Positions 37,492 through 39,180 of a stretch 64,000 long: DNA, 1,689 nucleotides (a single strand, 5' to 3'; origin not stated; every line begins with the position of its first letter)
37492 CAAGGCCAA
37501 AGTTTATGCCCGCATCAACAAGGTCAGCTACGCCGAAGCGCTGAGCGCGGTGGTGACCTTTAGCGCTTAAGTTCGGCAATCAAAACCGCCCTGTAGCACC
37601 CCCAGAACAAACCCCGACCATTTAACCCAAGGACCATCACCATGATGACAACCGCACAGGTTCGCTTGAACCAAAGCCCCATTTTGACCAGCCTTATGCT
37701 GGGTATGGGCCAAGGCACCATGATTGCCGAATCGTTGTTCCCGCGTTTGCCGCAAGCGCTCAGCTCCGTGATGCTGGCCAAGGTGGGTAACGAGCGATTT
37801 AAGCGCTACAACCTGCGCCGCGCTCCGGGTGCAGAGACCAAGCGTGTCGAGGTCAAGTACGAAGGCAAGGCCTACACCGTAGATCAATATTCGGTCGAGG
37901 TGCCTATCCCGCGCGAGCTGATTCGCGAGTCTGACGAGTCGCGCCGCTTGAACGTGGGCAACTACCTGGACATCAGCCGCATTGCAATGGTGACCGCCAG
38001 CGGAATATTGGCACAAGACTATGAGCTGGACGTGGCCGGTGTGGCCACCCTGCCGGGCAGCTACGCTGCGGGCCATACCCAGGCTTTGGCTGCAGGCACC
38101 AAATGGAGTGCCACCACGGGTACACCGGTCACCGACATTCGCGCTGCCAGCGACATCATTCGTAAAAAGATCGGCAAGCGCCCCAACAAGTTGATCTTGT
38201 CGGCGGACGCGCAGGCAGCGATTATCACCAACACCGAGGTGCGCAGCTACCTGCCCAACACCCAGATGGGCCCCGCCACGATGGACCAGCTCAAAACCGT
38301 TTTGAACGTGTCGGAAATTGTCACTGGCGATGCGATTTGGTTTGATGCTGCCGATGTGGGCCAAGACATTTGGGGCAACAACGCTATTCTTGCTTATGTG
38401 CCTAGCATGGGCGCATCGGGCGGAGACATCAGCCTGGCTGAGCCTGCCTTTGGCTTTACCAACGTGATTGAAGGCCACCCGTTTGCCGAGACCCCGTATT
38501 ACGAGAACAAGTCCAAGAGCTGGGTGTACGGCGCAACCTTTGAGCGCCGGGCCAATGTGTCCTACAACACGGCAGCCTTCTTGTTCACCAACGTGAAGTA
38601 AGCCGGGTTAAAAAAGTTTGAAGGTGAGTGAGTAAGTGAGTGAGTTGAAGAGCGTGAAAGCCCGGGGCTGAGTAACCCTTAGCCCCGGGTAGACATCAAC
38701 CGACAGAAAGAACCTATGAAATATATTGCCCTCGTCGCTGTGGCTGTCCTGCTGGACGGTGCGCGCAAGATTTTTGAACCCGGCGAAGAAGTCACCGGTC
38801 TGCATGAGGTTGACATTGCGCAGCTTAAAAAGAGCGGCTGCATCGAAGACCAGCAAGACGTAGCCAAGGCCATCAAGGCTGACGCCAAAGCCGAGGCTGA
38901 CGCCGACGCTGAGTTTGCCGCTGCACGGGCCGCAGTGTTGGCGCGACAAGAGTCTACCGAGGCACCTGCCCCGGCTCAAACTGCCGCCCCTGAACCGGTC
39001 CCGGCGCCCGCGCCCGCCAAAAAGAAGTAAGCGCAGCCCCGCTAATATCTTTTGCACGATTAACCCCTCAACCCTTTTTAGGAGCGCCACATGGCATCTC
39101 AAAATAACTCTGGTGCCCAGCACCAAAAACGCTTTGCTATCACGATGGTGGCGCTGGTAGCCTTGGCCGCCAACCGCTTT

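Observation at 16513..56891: Intact Mu-type transposable prophage whose late region is split into divergent blocks at opposite genome ends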

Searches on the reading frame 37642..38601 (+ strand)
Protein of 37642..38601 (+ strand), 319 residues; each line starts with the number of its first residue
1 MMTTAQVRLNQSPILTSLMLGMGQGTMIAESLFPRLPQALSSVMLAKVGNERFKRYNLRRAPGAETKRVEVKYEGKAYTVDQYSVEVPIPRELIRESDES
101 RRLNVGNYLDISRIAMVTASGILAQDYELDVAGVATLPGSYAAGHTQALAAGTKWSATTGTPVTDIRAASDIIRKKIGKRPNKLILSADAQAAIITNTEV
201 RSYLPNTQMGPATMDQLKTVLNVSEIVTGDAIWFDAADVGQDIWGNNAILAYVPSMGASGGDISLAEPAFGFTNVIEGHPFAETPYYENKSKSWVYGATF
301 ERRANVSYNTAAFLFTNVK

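Call 11: search_protein_families(library=phrogs, proteins=[window:37642-38601:+])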
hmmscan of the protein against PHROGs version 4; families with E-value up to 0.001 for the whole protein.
window:37642-38601:+ (319 aa): 3 families
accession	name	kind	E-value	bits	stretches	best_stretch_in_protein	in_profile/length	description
phrog_1005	-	head and packaging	2.8e-69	234.8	1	2-318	3-313/315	major head protein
phrog_29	-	head and packaging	2.2e-08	34.7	1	147-220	187-258/439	major head protein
phrog_1650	-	head and packaging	1e-06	29.3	1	131-223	136-231/300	major head protein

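Call 27: search_dna_similar(query=window:37642-38601:+, collection=phages, mode=protein, max_rows=25)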
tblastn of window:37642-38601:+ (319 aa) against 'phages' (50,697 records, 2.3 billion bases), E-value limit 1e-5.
Records with a match: 34; places in all: 34; records where one place covers at least 80% of the query: 34.
Best place of each record, by identity: <60% 34.
By first word of the organism name: Burkholderia 9; Cyanophage 5; Ralstonia 3; Rhodobacter 3; Stenotrophomonas 2; Rhizobium 2; Escherichia 2; Synechococcus 2; Leptolyngbya 1; Chromohalobacter 1; and 4 more.
By host as written in the record: Burkholderia sp. 5; - 4; Parasynechococcus marenigrum WH 8102 3; Rhizobium radiobacter P007 2; Rhodobacter capsulatus SB1003 2; Burkholderia thailandensis 2; Synechococcus sp. CC9605 2; Synechococcus sp. CBW1002 2; and 12 more.
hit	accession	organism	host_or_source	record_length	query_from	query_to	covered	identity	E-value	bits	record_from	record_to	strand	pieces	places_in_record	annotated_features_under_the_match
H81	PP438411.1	Leptolyngbya phage Lsp-JY19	Leptolyngbya boryana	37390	1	317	99%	33.4%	8e-35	139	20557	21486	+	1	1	major capsid protein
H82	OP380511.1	Chromohalobacter phage YPCBV-1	-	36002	1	318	100%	32.6%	2e-48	179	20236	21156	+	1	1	major capsid protein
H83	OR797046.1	Stenotrophomonas phage vB_SmaS_Bhz63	Stenotrophomonas maltophilia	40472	2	299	93%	34.0%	4e-43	164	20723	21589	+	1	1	major head protein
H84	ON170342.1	Ralstonia phage YO374_1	Ralstonia solanacearum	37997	1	318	100%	31.0%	1e-46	174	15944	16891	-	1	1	record has no annotation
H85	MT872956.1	Stenotrophomonas phage phiSHP3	Stenotrophomonas maltophilia c31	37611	1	315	99%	31.2%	6e-35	140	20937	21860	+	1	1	major capsid protein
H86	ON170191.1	Ralstonia phage YO108_2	Ralstonia solanacearum T328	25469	1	318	100%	30.6%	3e-44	167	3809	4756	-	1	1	record has no annotation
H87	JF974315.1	Rhizobium phage RR1-B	Rhizobium radiobacter P007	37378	13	317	96%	30.4%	5e-43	163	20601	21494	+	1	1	hypothetical protein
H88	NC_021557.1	Rhizobium phage RR1-B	Rhizobium radiobacter P007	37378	13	317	96%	30.4%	5e-43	163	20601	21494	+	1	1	major head protein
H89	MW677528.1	Rhodobacter phage RcWaterboi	Rhodobacter capsulatus YW1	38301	12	317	96%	29.4%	1e-36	144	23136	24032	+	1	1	40: major capsid protein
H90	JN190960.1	Rhodobacter phage RcapMu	Rhodobacter capsulatus SB1003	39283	13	317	96%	29.4%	1e-36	145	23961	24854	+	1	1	major capsid protein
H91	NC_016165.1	Rhodobacter phage RcapMu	Rhodobacter capsulatus SB1003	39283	13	317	96%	29.4%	1e-36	145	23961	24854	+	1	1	major head protein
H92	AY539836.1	Burkholderia phage BcepMu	-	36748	12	284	86%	31.8%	1e-30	127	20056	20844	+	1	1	gp34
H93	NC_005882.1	Burkholderia phage BcepMu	-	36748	12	284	86%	31.8%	1e-30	127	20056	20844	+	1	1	major head protein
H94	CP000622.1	Burkholderia phage phiE255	Burkholderia thailandensis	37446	12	284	86%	30.3%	2e-30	126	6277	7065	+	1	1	gp8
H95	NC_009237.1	Burkholderia phage phiE255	Burkholderia thailandensis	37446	12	284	86%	30.3%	2e-30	126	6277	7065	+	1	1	major head protein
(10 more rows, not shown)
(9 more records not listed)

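Call 30: find_encoding_contigs(protein=window:37642-38601:+, flank=10000, max_places=6)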
Protein window:37642-38601:+ (319 aa): 3 contigs read that carry it; 1 place shown.
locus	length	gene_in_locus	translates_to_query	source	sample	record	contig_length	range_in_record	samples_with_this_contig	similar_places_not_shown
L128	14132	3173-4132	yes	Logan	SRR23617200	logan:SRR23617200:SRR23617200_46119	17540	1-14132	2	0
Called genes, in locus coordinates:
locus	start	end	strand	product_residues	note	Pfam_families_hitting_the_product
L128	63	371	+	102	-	-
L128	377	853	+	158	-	PF06252:GemA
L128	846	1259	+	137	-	PF08765:Mor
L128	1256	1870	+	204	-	-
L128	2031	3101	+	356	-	-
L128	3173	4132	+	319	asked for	-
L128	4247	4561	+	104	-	-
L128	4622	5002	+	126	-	PF09956:Phage_cement_2 (weak)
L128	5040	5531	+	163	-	PF07030:Phage_Mu_Gp36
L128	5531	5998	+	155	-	PF23840:Phage_tail_terminator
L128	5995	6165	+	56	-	-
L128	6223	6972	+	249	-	PF27730:UCP028589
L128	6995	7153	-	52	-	-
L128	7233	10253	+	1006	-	PF20155:TMP_3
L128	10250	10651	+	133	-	-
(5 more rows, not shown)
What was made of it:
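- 36500..41441 (+): Head protease/scaffold, major capsid protein, decoration/cement-like gene, Mu gp36-like adaptor, tail terminator and major tail protein. Calls 11, 30.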

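Call 82: search_protein_families(library=pfam, proteins=[window:37642-38601:+], max_evalue=0.001)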
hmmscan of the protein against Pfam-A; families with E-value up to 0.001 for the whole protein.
window:37642-38601:+ (319 aa): 0 families

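Call 84: search_protein_families(library=ncbifam, proteins=[window:37642-38601:+], max_evalue=0.01)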
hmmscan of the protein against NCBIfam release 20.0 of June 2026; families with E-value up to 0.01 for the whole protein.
window:37642-38601:+ (319 aa): 0 families

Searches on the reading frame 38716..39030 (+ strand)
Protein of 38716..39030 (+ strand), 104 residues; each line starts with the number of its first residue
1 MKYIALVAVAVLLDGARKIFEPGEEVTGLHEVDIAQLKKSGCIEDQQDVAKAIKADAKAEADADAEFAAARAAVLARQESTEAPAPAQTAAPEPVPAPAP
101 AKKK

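Call 11: search_protein_families(library=phrogs, proteins=[window:38716-39030:+])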
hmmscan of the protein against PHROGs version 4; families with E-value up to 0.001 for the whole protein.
window:38716-39030:+ (104 aa): 2 families
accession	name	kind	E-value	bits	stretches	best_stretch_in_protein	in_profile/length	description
phrog_18718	-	unknown function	5e-05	25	1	20-83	13-74/123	-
phrog_7924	-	unknown function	0.00021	22.9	1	18-67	13-63/112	-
